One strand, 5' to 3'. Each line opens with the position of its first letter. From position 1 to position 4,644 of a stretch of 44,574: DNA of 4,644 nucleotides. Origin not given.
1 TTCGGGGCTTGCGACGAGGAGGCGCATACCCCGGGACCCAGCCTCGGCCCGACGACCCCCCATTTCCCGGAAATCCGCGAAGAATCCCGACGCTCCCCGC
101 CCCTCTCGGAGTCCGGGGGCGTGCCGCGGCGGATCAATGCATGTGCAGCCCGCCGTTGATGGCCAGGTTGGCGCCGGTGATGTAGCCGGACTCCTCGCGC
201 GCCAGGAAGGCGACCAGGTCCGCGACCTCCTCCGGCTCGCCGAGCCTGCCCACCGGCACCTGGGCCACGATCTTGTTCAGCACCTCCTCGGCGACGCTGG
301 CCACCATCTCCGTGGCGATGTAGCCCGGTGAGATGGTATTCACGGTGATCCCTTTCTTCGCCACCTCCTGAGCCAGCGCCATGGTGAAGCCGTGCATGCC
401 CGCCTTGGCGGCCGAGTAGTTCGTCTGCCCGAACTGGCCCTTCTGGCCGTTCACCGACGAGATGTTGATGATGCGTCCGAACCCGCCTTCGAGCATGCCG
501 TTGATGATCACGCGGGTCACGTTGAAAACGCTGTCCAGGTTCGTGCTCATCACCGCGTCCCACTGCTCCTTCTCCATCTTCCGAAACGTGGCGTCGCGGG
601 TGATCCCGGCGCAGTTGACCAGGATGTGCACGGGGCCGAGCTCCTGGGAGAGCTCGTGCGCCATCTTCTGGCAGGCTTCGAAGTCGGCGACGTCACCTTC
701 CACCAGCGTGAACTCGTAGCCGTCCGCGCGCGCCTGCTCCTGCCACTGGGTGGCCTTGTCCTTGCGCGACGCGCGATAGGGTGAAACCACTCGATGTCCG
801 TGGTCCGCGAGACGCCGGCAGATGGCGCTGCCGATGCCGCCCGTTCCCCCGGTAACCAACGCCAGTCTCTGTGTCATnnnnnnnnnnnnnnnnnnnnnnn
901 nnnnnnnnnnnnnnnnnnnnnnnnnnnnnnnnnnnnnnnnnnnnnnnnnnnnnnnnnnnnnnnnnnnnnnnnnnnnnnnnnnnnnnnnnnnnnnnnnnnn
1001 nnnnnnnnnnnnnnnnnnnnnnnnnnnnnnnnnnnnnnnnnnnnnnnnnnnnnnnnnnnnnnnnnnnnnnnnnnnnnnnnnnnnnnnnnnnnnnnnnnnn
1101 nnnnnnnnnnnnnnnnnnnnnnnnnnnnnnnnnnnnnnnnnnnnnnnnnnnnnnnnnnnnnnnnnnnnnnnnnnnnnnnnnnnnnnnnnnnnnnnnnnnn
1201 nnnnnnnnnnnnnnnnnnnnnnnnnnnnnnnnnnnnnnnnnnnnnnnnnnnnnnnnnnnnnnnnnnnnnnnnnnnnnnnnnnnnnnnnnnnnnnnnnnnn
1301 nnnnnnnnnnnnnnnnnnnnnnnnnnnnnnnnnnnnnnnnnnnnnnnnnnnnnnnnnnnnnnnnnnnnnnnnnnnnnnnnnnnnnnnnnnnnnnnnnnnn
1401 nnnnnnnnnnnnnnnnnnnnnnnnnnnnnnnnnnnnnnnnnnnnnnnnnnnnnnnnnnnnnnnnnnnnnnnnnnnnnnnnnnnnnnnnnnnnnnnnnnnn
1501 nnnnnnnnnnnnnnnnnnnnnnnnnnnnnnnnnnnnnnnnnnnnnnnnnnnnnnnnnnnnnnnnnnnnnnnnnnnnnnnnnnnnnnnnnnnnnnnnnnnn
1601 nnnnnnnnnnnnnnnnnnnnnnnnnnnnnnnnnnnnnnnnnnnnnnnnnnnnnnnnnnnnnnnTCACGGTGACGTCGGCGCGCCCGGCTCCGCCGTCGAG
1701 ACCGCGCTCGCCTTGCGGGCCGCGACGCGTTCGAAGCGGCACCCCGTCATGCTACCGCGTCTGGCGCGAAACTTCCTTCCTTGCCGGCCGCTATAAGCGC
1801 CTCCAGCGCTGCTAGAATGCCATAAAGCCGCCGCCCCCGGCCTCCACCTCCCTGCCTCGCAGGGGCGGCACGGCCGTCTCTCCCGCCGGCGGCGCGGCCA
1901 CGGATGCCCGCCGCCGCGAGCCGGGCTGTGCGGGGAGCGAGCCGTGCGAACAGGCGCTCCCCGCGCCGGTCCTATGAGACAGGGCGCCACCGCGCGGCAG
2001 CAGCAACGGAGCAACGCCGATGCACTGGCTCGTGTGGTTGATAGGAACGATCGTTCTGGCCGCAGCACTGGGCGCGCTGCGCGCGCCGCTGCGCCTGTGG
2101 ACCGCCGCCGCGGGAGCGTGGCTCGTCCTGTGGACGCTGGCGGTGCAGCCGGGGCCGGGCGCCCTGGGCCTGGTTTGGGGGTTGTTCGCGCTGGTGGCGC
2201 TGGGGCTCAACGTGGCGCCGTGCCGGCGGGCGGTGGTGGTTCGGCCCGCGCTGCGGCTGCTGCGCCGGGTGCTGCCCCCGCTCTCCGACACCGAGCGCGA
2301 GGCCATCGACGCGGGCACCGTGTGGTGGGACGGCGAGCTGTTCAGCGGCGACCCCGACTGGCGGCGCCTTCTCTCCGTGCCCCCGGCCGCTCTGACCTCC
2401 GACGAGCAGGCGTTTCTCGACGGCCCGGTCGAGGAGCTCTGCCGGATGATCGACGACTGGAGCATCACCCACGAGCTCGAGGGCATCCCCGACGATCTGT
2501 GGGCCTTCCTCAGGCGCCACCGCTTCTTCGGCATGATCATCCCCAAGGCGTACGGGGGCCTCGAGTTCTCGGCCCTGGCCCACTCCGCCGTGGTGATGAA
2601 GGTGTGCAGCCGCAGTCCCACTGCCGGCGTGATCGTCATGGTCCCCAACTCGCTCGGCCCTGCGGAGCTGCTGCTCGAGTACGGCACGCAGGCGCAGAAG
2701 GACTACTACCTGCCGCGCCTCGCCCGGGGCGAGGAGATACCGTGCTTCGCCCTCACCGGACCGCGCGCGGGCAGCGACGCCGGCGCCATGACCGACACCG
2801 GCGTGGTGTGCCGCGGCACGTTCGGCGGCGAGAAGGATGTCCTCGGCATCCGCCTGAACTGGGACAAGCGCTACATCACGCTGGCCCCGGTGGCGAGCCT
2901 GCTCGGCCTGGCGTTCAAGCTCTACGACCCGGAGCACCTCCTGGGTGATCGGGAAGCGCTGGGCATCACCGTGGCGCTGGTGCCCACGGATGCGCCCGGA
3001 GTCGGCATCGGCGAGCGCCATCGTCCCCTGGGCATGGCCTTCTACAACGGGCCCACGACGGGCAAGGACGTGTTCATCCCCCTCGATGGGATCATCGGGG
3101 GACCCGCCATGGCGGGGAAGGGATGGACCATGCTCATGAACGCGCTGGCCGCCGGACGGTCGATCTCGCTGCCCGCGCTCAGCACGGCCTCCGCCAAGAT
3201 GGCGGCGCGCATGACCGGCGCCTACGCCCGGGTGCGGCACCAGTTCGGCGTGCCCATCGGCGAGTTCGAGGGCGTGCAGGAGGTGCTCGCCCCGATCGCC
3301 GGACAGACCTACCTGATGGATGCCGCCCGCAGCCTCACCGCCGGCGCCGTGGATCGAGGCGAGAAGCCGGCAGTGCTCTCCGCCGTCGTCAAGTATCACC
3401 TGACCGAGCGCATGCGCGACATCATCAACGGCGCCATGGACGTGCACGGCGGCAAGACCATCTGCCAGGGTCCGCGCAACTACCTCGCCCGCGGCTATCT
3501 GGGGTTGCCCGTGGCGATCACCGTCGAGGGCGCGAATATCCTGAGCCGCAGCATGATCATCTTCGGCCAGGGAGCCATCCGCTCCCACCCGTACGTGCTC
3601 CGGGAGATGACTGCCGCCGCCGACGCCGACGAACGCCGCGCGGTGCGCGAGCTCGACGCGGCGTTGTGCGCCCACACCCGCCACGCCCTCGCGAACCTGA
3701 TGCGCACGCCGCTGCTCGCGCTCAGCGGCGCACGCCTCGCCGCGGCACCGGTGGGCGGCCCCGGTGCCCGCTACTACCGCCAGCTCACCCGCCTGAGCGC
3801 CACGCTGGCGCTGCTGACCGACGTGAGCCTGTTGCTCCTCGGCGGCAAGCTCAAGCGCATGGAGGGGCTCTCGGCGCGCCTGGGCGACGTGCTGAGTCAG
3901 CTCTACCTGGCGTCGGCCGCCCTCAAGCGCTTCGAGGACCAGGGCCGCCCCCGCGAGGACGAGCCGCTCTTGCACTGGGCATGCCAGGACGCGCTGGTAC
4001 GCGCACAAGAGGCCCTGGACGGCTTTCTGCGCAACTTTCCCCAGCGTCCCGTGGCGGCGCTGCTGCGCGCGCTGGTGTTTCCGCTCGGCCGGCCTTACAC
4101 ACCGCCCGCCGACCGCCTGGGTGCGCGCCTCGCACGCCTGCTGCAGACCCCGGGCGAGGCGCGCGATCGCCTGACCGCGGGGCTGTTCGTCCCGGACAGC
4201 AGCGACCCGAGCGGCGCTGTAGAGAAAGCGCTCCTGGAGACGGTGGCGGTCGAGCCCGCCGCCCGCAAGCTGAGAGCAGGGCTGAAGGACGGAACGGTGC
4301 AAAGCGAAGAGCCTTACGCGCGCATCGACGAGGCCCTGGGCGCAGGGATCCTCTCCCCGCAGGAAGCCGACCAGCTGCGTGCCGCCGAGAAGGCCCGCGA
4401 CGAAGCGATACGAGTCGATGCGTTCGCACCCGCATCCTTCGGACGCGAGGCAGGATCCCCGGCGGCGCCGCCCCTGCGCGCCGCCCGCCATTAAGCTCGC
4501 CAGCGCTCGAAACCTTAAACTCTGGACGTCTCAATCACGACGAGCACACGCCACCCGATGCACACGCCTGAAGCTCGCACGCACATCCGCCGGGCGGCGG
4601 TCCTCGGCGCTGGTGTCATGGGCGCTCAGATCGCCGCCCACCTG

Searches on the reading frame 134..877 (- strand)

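Call 10: search_protein_families(library=pfam, proteins=[window:134-877:-], max_evalue=0.01)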
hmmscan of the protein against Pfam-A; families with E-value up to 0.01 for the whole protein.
window:134-877:- (247 aa): 12 families
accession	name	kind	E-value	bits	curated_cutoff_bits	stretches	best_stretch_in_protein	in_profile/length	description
PF13561.12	adh_short_C2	-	8.5e-62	209.2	27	1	13-245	6-236/236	Enoyl-(Acyl carrier protein) reductase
PF00106.31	adh_short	-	3.9e-61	206.4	26.6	1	5-198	2-193/195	short chain dehydrogenase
PF08659.16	KR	-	4.9e-27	95.4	22.6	1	7-182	4-173/180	KR domain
PF01370.27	Epimerase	-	3.8e-12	46.6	20.9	1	6-215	1-205/240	NAD dependent epimerase/dehydratase family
PF16363.11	GDP_Man_Dehyd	-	2.1e-08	34.5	27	1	7-75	1-73/332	GDP-mannose 4,6 dehydratase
PF13460.12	NAD_binding_10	-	2.6e-07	31.1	27.2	1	10-190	1-149/184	NAD(P)H-binding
PF23441.1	SDR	-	2.6e-06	27.5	27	1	156-245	165-256/258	SDR-like rossmann domain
PF05368.20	NmrA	-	0.00039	20.5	27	1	6-71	5-65/298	NmrA-like family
PF01073.25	3Beta_HSD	-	0.001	18.6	22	1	7-77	1-68/280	3-beta hydroxysteroid dehydrogenase/isomerase family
PF02719.21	Polysacc_synt_2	-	0.0019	17.9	20.2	1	7-76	2-76/293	Polysaccharide biosynthesis protein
PF03435.24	Sacchrp_dh_NADP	-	0.0036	18.1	25.1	1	9-98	4-84/129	Saccharopine dehydrogenase NADP binding domain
PF04321.23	RmlD_sub_bind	-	0.0045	16.5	27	0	7-94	4-63/287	RmlD substrate binding domain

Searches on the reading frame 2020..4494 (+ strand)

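Call 10: search_protein_families(library=pfam, proteins=[window:2020-4494:+], max_evalue=0.01)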
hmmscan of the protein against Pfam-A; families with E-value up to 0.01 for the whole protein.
window:2020-4494:+ (824 aa): 5 families
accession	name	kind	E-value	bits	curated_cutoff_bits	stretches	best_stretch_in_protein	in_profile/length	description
PF09317.16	ACDH_C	-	7.1e-109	364.3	25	1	520-802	1-284/284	Acyl-CoA dehydrogenase, C-terminal, bacterial type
PF02771.21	Acyl-CoA_dh_N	-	8.7e-17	62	22.9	1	144-238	23-113/113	Acyl-CoA dehydrogenase, N-terminal domain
PF00441.29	Acyl-CoA_dh_1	-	1.1e-14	55.2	22.4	1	366-512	1-144/150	Acyl-CoA dehydrogenase, C-terminal domain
PF02770.24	Acyl-CoA_dh_M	-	8.8e-11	42.3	33.3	1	242-343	1-88/97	Acyl-CoA dehydrogenase, middle domain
PF08028.16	Acyl-CoA_dh_2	-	0.0069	17.1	22.7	0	382-481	3-110/134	Acyl-CoA dehydrogenase, C-terminal domain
